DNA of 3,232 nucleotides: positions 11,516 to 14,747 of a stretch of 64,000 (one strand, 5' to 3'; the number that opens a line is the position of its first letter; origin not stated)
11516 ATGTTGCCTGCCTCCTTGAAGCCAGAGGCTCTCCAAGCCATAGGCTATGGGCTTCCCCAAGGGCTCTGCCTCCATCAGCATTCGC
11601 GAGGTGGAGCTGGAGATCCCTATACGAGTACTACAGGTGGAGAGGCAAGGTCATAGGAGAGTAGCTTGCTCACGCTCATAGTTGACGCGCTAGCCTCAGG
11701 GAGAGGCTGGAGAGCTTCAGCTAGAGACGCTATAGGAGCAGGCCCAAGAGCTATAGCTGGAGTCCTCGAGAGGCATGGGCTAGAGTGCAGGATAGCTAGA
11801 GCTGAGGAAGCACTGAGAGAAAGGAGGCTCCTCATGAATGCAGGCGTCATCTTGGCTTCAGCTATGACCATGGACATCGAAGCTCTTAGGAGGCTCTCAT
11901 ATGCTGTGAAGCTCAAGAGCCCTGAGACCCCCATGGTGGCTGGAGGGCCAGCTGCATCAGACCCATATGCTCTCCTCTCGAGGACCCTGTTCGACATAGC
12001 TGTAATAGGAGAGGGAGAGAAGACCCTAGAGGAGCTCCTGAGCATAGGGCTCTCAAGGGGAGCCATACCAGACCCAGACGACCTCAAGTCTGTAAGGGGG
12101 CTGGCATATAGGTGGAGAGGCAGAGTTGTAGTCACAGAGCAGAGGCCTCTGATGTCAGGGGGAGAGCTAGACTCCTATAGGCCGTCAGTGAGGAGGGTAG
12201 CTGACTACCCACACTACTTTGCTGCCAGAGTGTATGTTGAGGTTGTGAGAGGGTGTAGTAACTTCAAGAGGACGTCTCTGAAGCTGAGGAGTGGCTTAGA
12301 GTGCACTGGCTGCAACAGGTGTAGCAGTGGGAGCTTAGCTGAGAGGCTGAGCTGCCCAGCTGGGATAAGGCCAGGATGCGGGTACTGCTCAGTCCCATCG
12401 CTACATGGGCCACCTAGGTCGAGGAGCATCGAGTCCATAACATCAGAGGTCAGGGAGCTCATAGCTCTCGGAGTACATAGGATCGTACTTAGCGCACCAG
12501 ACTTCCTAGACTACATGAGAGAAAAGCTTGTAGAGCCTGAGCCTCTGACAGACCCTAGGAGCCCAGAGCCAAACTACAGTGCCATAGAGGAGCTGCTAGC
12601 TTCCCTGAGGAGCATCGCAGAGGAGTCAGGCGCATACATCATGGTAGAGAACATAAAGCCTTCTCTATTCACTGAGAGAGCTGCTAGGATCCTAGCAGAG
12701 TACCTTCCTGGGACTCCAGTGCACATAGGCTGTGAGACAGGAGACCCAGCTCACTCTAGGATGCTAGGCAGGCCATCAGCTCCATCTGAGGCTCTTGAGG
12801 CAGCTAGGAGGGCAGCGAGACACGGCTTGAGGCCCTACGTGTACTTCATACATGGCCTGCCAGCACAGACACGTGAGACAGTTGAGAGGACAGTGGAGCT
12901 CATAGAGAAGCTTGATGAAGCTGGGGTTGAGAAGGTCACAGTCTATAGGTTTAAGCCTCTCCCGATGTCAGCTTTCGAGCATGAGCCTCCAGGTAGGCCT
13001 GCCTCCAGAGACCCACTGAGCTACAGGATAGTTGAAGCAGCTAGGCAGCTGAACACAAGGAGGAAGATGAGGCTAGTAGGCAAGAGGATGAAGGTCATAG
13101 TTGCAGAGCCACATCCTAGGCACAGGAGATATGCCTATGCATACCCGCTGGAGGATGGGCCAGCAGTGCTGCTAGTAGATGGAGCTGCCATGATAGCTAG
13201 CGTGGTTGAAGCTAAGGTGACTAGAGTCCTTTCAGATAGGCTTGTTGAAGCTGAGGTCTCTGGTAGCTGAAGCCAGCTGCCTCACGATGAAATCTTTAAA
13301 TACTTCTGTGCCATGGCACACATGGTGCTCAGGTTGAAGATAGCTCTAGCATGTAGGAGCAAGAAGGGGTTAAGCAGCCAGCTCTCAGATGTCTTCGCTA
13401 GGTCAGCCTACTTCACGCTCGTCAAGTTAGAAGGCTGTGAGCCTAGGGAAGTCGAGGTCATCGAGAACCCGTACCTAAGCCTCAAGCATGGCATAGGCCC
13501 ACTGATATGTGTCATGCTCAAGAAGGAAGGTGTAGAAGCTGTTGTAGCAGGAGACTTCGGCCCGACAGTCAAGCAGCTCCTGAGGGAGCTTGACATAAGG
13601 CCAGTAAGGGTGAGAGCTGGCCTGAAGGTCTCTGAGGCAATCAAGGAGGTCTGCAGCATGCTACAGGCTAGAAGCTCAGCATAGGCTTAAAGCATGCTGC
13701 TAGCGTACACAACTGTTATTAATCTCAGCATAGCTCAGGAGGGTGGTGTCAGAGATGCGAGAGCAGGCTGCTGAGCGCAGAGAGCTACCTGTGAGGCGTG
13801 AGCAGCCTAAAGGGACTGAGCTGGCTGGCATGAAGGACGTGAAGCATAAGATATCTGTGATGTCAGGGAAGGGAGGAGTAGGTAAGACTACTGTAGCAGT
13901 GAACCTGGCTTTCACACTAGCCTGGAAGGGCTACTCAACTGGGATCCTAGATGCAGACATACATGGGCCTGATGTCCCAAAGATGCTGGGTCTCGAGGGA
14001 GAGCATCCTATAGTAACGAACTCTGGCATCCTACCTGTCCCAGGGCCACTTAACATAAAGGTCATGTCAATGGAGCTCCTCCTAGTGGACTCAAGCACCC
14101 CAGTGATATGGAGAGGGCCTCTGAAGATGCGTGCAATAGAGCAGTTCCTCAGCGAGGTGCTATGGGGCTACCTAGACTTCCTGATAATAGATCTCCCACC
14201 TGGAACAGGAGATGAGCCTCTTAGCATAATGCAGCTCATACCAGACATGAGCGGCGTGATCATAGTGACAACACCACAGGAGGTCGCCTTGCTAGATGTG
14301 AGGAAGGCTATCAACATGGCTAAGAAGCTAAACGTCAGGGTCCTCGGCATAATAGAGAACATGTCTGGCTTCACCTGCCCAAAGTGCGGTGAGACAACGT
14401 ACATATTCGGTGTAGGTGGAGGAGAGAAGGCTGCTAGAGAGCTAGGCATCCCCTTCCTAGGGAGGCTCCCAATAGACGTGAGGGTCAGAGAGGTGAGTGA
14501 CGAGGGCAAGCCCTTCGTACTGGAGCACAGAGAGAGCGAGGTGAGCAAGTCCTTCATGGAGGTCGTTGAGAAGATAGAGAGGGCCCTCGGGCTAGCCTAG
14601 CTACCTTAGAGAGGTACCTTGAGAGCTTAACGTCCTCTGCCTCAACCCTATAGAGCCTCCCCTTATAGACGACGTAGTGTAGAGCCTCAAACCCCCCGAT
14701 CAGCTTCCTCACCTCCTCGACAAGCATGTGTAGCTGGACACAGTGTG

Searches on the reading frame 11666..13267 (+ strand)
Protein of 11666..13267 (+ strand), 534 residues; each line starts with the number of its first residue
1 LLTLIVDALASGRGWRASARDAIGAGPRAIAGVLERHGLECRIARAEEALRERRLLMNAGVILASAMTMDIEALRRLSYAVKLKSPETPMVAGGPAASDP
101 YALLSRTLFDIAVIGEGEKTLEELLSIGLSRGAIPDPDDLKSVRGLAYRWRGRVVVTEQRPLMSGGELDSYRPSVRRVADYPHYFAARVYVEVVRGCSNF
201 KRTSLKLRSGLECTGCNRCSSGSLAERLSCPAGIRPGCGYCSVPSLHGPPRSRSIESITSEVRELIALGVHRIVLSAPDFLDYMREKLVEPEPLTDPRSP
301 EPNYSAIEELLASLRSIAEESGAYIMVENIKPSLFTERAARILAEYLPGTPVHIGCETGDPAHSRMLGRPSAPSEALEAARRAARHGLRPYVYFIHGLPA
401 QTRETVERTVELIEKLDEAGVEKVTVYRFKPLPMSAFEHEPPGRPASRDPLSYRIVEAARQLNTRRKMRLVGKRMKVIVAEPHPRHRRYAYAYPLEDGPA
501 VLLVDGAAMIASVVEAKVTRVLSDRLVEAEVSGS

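Call 79: search_protein_families(library=pfam, proteins=[window:11666-13267:+], max_evalue=0.00001)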
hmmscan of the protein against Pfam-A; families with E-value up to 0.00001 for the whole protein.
window:11666-13267:+ (534 aa): 2 families
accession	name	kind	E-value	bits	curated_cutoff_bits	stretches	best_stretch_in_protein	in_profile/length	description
PF04055.27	Radical_SAM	-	9.2e-20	71.9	29.5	1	237-413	10-166/166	Radical SAM superfamily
PF02310.24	B12-binding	-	5.2e-10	39.6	32.1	1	25-125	15-121/121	B12 binding domain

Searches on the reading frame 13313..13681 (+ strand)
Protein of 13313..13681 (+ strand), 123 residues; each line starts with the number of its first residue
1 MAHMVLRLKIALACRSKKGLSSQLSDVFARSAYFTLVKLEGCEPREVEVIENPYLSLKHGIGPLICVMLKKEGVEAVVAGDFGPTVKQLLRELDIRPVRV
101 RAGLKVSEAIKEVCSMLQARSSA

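Call 79: search_protein_families(library=pfam, proteins=[window:13313-13681:+], max_evalue=0.00001)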
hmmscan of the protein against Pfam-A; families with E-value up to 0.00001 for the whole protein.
window:13313-13681:+ (123 aa): 1 family
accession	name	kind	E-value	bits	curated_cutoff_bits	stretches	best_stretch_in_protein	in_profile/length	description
PF02579.22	Nitro_FeMo-Co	-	4.2e-14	53.1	26.3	1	21-113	2-92/94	Dinitrogenase iron-molybdenum cofactor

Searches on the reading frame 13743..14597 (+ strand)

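Call 79: search_protein_families(library=pfam, proteins=[window:13743-14597:+], max_evalue=0.00001)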
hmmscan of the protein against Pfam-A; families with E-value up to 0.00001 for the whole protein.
window:13743-14597:+ (285 aa): 4 families
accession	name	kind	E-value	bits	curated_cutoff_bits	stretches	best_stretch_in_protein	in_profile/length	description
PF10609.15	ParA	-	1.9e-102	342.4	27.1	1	33-278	2-245/246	NUBPL iron-transfer P-loop NTPase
PF01656.29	CbiA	-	2.3e-13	50.7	25.4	1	37-258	1-125/125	CobQ/CobB/MinD/ParA nucleotide binding domain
PF13614.12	AAA_31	-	4.7e-10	40.1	27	1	36-73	3-40/177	AAA domain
PF02374.21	ArsA_ATPase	-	2.9e-06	27.1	24.3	0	36-71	2-37/305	Anion-transporting ATPase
